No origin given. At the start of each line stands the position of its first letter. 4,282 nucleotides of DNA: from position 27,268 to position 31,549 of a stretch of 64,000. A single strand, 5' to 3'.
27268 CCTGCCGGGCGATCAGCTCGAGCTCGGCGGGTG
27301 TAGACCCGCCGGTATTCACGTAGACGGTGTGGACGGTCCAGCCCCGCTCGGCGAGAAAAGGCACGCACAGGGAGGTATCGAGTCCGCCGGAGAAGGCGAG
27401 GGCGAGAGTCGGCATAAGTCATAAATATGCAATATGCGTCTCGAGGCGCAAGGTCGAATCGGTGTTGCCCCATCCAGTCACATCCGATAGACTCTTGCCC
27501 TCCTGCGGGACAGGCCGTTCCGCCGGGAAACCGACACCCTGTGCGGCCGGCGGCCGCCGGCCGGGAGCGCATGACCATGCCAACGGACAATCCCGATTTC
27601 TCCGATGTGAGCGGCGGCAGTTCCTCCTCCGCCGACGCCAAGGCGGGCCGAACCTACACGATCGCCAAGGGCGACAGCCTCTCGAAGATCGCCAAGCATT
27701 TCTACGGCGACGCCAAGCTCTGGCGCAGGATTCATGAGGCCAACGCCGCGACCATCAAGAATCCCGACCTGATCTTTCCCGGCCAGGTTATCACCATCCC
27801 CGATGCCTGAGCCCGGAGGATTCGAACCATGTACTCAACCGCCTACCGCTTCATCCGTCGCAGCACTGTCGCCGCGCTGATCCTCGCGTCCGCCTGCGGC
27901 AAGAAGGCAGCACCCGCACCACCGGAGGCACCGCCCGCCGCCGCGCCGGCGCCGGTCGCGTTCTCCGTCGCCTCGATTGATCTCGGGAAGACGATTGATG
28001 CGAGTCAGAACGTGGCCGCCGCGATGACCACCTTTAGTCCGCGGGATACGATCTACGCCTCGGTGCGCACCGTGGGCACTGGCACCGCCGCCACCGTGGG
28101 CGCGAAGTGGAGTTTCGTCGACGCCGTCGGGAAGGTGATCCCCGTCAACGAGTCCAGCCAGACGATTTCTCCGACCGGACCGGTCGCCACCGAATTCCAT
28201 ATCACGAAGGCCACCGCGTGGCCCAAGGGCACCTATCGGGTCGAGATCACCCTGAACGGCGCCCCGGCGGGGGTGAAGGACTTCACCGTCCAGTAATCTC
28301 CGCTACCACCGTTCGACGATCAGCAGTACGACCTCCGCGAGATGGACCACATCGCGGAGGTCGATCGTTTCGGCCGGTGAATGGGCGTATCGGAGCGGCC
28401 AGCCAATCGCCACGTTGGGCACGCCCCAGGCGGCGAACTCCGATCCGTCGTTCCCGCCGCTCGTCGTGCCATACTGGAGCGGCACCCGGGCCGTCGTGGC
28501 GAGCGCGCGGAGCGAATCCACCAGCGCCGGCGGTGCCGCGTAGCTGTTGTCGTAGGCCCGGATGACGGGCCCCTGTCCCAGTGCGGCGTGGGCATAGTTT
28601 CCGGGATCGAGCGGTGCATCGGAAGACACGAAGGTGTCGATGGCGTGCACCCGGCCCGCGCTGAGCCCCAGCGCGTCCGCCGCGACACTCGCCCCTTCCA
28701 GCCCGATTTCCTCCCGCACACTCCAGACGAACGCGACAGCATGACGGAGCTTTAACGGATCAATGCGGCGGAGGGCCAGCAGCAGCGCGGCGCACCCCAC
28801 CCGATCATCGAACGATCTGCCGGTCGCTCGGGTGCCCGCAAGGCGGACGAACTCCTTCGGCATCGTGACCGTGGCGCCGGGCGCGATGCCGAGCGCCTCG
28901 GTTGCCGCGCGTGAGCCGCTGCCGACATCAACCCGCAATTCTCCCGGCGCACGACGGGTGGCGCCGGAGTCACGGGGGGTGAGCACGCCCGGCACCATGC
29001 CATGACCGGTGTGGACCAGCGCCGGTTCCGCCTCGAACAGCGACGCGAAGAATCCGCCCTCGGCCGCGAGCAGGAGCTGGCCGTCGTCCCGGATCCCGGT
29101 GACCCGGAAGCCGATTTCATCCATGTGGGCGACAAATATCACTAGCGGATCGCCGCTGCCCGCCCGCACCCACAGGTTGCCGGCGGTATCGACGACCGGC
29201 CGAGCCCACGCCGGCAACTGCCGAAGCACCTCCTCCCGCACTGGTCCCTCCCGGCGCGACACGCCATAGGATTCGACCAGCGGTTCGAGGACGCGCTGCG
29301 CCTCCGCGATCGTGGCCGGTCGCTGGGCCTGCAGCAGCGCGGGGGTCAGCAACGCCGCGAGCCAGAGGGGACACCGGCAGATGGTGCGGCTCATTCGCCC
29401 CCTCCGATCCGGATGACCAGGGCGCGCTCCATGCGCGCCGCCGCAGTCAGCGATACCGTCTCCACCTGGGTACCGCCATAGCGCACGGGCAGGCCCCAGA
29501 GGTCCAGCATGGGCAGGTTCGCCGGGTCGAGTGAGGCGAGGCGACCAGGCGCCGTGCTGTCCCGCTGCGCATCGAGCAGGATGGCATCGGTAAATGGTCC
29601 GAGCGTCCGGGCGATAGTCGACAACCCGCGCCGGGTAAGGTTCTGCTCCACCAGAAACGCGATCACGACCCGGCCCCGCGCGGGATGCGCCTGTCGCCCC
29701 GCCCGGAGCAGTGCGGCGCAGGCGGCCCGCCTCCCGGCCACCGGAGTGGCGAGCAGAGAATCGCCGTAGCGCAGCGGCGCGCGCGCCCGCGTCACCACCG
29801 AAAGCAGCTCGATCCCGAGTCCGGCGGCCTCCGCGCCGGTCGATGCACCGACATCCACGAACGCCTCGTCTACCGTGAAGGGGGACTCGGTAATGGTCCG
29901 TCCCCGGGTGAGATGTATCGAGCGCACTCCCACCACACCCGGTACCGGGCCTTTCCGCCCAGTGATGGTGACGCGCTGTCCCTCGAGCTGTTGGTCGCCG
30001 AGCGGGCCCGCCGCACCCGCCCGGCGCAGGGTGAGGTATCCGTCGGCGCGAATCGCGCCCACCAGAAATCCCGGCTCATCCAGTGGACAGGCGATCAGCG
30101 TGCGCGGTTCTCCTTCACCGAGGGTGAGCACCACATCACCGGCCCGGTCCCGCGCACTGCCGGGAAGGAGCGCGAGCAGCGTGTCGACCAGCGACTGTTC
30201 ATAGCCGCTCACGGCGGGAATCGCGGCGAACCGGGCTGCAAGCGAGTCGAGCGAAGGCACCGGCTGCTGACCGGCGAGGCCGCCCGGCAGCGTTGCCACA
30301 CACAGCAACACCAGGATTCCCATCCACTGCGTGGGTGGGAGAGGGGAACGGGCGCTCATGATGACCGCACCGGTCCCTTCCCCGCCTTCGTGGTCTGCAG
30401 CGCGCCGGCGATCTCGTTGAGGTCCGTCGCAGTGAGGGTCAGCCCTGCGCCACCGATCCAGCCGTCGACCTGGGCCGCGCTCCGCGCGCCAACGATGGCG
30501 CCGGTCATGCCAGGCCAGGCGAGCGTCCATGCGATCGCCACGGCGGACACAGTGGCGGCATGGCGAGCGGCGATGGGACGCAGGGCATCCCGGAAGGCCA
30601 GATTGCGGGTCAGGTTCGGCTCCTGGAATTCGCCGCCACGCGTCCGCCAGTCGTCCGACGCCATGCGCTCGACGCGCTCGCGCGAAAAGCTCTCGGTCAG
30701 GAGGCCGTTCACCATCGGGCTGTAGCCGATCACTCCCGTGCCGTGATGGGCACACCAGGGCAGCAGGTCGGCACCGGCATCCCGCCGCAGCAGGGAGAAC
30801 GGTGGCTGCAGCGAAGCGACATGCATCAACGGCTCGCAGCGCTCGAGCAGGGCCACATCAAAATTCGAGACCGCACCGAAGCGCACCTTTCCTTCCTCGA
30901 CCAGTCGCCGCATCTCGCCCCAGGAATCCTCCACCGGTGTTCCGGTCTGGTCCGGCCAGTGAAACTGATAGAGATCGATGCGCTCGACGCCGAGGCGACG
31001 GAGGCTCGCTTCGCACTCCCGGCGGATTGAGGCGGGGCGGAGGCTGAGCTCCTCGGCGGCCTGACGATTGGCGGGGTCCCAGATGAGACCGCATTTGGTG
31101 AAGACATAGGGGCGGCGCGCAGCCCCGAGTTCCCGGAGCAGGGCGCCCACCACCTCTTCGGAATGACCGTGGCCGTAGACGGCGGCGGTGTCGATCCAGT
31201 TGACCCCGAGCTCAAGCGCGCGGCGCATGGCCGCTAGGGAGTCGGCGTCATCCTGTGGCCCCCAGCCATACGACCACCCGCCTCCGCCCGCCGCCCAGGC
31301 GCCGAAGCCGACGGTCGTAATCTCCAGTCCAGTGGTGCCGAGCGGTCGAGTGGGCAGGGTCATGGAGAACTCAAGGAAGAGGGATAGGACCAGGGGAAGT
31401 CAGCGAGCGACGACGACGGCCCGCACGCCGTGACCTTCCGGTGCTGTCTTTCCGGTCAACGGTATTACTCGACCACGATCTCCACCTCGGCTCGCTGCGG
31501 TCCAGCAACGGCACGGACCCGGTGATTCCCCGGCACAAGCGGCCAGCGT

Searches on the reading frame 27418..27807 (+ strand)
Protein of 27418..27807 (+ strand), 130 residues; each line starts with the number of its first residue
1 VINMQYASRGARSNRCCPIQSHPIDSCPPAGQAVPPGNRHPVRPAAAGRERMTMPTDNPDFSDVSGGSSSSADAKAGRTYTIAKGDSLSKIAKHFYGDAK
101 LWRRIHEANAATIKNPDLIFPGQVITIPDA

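Call 61: search_protein_families(library=pfam, proteins=[window:27418-27807:+], max_evalue=0.0001)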
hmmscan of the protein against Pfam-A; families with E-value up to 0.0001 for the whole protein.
window:27418-27807:+ (130 aa): 1 family
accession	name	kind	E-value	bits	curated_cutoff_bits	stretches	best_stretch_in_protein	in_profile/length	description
PF01476.26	LysM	-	1.6e-10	41.2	20.9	1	80-128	1-43/43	LysM domain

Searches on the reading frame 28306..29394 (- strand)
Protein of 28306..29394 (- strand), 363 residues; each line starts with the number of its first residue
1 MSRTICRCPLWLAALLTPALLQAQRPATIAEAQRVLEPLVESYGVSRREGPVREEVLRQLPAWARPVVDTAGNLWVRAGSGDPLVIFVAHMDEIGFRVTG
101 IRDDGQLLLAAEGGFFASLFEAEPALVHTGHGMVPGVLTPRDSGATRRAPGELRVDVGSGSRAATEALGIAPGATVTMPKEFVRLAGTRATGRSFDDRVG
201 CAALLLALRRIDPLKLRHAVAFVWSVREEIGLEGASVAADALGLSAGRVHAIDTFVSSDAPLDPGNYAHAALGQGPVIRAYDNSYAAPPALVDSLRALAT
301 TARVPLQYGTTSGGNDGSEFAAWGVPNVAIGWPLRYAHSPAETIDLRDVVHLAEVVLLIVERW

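Call 61: search_protein_families(library=pfam, proteins=[window:28306-29394:-], max_evalue=0.0001)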
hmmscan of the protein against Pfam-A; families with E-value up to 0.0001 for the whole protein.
window:28306-29394:- (363 aa): 3 families
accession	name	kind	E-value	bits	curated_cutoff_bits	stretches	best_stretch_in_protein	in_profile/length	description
PF05343.19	Peptidase_M42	-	1.1e-59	202.3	23.2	1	72-353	1-290/292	M42 glutamyl aminopeptidase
PF01546.33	Peptidase_M20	-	1.4e-10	41.9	24.6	1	189-361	27-205/206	Peptidase family M20/M25/M40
PF04389.22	Peptidase_M28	-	7.8e-08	32.7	21.3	1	196-346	32-176/193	Peptidase family M28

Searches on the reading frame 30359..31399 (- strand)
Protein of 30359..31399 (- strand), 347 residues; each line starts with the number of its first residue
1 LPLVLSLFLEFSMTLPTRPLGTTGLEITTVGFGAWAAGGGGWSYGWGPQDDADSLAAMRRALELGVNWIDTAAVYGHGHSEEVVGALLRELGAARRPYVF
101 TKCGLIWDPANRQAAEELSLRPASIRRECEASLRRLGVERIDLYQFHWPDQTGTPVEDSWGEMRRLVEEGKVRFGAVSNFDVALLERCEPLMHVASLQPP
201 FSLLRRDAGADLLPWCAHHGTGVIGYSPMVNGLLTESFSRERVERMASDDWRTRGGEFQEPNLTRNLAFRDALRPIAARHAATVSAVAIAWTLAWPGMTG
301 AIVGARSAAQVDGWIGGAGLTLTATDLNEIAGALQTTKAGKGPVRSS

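Call 61: search_protein_families(library=pfam, proteins=[window:30359-31399:-], max_evalue=0.0001)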
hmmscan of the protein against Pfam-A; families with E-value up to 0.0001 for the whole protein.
window:30359-31399:- (347 aa): 1 family
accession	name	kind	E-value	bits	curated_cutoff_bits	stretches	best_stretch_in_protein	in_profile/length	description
PF00248.27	Aldo_ket_red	-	1e-63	215.6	24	1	30-332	2-288/291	Aldo/keto reductase family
